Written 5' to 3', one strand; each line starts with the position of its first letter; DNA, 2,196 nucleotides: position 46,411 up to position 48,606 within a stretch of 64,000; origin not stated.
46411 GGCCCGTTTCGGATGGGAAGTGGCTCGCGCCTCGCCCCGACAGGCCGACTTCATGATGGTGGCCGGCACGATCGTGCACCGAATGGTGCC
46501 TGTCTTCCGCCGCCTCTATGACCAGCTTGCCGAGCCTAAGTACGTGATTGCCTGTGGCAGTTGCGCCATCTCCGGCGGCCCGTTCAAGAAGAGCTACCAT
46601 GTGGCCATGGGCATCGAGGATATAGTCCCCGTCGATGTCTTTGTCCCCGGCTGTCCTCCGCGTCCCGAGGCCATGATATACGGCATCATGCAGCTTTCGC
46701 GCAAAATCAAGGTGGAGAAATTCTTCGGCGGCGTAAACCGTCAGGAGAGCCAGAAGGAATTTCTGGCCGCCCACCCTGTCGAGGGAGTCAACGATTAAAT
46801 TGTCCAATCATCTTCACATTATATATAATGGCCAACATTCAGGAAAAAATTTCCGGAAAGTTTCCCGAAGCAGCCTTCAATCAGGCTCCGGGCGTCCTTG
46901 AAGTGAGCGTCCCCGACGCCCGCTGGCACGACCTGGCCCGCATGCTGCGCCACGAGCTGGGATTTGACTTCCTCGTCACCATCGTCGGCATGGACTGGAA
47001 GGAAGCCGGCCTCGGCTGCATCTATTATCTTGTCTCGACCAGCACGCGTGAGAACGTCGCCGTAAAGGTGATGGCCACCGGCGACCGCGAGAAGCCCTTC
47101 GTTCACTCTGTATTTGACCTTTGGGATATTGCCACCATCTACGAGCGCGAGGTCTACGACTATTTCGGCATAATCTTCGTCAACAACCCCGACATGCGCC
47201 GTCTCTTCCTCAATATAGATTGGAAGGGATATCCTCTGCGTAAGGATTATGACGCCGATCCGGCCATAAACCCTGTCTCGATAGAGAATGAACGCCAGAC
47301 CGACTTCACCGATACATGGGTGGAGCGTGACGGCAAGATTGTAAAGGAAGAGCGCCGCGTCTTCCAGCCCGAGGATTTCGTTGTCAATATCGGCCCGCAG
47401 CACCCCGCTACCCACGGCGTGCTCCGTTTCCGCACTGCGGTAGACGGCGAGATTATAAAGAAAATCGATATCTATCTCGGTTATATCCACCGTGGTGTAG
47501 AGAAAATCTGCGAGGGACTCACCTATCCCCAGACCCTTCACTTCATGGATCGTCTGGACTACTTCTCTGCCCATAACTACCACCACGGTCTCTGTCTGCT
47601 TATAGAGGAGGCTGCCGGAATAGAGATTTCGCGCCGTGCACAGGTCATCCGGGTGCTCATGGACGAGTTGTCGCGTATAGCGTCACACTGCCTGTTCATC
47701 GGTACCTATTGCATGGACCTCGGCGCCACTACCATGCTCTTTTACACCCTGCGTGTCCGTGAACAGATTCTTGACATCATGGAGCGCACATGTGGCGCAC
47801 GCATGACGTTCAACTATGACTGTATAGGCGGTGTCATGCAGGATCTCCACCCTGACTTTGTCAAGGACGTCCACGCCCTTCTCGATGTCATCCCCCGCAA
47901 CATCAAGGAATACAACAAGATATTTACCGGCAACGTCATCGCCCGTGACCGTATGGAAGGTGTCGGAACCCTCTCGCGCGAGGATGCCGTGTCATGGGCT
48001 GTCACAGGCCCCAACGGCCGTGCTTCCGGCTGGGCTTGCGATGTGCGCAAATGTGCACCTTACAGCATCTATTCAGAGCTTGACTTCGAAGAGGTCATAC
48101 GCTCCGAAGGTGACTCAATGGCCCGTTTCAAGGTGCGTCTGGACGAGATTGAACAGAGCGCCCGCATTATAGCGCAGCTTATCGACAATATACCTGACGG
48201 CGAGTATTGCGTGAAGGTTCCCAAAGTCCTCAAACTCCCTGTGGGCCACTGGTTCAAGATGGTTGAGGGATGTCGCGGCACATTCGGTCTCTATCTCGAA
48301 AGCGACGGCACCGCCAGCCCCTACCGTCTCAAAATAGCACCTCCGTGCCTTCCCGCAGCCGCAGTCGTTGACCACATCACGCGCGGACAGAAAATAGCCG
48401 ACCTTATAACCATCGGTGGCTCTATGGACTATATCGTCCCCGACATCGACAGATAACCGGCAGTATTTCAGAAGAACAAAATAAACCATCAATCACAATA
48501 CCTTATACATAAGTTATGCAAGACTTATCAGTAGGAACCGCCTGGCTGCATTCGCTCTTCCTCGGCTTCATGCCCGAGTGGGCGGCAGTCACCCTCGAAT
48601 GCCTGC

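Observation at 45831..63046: Complete F1Fo ATP synthase operon nested inside the NDH-1 operon: nuoA-B-CD-H | atpD-C-B-E-F-H-A-G | nuoI-J-K-L-M-N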

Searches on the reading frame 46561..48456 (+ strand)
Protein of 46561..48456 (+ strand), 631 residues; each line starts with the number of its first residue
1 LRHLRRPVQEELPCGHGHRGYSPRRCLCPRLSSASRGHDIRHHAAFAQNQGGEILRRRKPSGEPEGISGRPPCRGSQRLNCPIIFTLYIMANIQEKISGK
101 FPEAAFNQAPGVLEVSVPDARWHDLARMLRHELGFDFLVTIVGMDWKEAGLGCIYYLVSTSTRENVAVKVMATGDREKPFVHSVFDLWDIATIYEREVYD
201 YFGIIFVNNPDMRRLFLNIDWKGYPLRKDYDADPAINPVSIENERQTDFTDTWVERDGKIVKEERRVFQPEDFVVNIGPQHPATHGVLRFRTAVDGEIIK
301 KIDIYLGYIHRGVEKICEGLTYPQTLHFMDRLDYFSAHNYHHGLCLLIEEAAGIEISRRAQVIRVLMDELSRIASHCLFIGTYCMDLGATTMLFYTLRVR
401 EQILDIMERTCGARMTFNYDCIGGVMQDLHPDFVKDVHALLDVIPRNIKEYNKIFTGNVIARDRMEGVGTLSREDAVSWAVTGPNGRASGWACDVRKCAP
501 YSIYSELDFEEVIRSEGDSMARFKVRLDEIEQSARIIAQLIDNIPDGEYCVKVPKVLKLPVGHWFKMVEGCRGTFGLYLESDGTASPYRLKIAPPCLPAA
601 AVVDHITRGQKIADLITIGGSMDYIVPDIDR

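Call 3: search_protein_families(library=ncbifam, proteins=[window:46561-48456:+])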
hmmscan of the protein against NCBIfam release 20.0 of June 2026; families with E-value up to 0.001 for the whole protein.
window:46561-48456:+ (631 aa): 22 families
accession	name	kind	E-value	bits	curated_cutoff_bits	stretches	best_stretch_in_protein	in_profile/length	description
NF008974.0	PRK12322.1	equivalog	4.3e-121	404.3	522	1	270-630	4-365/366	NADH-quinone oxidoreductase subunit D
NF009808.0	PRK13292.1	equivalog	5.7e-121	404.8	1156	2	153-550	298-685/791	NADH-quinone oxidoreductase subunit B/C/D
NF004739.1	PRK06075.1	equivalog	1.2e-119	399.5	360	2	274-556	2-284/384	NADH-quinone oxidoreductase subunit D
TIGR01962.1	NuoD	equivalog_domain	1.4e-112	376.4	459.35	2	272-556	2-286/386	NADH dehydrogenase (quinone) subunit D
NF008728.0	PRK11742.1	equivalog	1e-108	364.3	840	2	147-552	91-494/598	NADH-quinone oxidoreductase subunit C/D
NF040602.1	F420_dehyd_FpoD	exception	1e-94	317.7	600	1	269-631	4-372/372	F420H2 dehydrogenase subunit FpoD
NF005649.0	PRK07415.1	equivalog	1.3e-88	297.7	583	2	271-549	9-288/394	NAD(P)H-quinone oxidoreductase subunit H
TIGR01961.1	NuoC_fam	subfamily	2e-28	99.3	122.45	1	119-232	7-120/122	NADH (or F420H2) dehydrogenase, subunit C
NF005832.0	PRK07735.1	equivalog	6.6e-24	84.9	431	1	115-231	309-424/430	NADH-quinone oxidoreductase subunit C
NF009141.0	PRK12494.1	equivalog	4.7e-21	75.4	175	1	109-230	40-163/175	NAD(P)H-quinone oxidoreductase subunit J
NF004737.0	PRK06074.2-4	equivalog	6e-21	74.9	144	1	132-243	32-136/150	NADH-quinone oxidoreductase subunit C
NF004733.0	PRK06074.1-5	equivalog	2.2e-19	69.9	225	1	97-231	17-150/203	NADH-quinone oxidoreductase subunit C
NF004730.0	PRK06074.1-1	equivalog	5.6e-19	68.8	193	1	105-231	22-157/200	NADH-quinone oxidoreductase subunit C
NF040611.1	F420_dehyd_FpoC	exception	6.9e-18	65.1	220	1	93-234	6-150/158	F420H2 dehydrogenase subunit FpoC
NF004734.0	PRK06074.2-1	equivalog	9.1e-18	64.8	169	1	113-231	28-150/164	NADH-quinone oxidoreductase subunit C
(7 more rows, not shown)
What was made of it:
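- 46828..48456 (+): Fused nuoCD (542 aa). NCBIfam NuoC and NuoD (call 3).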

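Call 51: search_protein_families(library=pfam, proteins=[window:46828-48456:+])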
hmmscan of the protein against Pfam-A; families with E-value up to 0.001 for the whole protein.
window:46828-48456:+ (542 aa): 2 families
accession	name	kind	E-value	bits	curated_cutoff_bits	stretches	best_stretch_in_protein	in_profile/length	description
PF00346.24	Complex1_49kDa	-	4.3e-80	269.1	24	1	297-542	1-271/271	Respiratory-chain NADH dehydrogenase, 49 Kd subunit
PF00329.25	Complex1_30kDa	-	8.2e-35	120.5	22.5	1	26-144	1-121/124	Respiratory-chain NADH dehydrogenase, 30 Kd subunit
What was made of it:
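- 46828..48456 (+): Pfam Complex1_30kDa plus Complex1_49kDa (call 51).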
